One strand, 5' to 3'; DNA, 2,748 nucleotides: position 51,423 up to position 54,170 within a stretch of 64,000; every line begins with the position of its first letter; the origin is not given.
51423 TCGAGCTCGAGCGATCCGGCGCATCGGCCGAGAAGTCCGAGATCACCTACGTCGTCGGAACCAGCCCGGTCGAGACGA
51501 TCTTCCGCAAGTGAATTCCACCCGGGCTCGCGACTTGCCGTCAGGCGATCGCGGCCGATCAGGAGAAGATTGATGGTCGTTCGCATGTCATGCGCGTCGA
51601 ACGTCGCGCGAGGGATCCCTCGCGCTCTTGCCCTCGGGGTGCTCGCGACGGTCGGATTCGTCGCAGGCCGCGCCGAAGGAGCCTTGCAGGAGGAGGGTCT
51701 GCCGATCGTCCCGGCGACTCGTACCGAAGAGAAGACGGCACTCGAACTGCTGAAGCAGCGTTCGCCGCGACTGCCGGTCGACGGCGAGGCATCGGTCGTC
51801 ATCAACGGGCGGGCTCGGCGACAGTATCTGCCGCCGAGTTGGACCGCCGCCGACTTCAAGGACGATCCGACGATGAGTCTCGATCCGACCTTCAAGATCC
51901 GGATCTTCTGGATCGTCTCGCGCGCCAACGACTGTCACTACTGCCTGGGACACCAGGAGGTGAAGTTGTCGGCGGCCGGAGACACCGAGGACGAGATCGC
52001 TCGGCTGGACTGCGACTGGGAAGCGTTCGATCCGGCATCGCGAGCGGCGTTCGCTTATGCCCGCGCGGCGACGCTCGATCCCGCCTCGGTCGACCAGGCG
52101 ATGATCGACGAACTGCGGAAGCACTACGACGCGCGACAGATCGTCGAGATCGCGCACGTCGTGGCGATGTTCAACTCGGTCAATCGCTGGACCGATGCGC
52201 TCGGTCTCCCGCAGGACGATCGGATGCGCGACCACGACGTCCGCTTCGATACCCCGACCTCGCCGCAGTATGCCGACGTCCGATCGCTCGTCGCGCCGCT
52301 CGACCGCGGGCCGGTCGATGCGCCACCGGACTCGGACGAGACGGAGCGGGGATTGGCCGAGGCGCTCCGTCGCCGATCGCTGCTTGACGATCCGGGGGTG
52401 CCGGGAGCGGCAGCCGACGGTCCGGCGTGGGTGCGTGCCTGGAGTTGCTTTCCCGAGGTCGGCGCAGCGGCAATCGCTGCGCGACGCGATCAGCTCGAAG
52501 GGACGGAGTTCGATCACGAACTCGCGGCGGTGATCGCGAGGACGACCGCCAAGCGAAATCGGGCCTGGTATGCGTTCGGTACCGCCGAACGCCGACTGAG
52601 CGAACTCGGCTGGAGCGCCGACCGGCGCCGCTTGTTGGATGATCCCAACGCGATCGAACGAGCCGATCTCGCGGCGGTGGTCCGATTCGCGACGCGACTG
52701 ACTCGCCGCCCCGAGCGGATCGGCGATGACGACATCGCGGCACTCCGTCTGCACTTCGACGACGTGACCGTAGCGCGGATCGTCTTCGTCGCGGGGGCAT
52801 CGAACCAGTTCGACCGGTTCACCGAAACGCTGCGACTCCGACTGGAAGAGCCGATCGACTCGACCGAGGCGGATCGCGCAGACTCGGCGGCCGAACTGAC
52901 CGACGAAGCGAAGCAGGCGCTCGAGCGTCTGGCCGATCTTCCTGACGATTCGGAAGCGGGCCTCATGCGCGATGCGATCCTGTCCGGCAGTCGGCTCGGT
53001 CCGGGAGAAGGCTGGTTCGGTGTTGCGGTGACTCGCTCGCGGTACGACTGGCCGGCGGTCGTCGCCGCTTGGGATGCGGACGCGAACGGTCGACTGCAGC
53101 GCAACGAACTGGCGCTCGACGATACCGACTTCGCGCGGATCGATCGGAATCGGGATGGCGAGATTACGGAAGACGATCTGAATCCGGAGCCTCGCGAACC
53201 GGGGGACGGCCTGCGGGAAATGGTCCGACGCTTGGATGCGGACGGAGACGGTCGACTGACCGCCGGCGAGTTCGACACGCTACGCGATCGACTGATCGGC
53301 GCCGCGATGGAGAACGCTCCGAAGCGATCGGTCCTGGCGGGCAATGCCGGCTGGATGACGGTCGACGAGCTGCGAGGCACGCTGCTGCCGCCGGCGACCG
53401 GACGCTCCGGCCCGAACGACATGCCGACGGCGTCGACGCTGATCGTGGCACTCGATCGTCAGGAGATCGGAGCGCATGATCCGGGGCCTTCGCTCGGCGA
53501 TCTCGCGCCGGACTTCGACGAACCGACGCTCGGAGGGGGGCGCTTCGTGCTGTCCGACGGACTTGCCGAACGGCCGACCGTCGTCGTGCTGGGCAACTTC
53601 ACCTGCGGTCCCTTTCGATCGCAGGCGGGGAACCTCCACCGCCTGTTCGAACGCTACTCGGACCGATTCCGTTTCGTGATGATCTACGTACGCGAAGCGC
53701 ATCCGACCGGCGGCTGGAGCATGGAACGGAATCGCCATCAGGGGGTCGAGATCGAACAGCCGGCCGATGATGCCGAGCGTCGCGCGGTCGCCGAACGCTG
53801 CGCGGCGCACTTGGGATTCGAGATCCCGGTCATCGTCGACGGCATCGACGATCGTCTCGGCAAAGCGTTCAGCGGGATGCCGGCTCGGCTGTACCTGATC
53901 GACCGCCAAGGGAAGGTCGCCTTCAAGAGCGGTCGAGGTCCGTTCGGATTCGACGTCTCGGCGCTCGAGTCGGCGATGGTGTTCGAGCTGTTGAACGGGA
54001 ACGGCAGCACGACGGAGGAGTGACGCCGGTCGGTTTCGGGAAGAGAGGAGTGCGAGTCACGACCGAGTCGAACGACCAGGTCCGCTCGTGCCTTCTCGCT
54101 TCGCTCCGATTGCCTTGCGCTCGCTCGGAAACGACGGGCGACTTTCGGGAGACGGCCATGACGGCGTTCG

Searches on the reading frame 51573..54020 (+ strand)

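Call 96: search_protein_families(library=pfam, proteins=[window:51573-54020:+], max_evalue=0.0001)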
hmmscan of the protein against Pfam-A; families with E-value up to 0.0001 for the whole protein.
window:51573-54020:+ (816 aa): 6 families
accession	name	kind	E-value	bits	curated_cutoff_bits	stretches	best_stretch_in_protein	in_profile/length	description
PF00837.23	T4_deiodinase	-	1.8e-21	77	27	1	641-798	75-229/237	Iodothyronine deiodinase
PF00036.39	EF-hand_1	-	1.9e-07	30.6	25.4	0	547-568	2-23/29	EF hand domain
PF13405.12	EF-hand_6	-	3.2e-07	29.9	25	0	547-567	2-22/30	EF-hand domain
PF13202.12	EF-hand_5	-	6.7e-07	28.9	25.9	0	519-536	3-21/25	EF hand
PF02627.25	CMD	-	2.1e-05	24.8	23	0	103-164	20-83/84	Carboxymuconolactone decarboxylase family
PF13499.12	EF-hand_7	-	4e-05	24.3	30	0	520-567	8-62/67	EF-hand domain pair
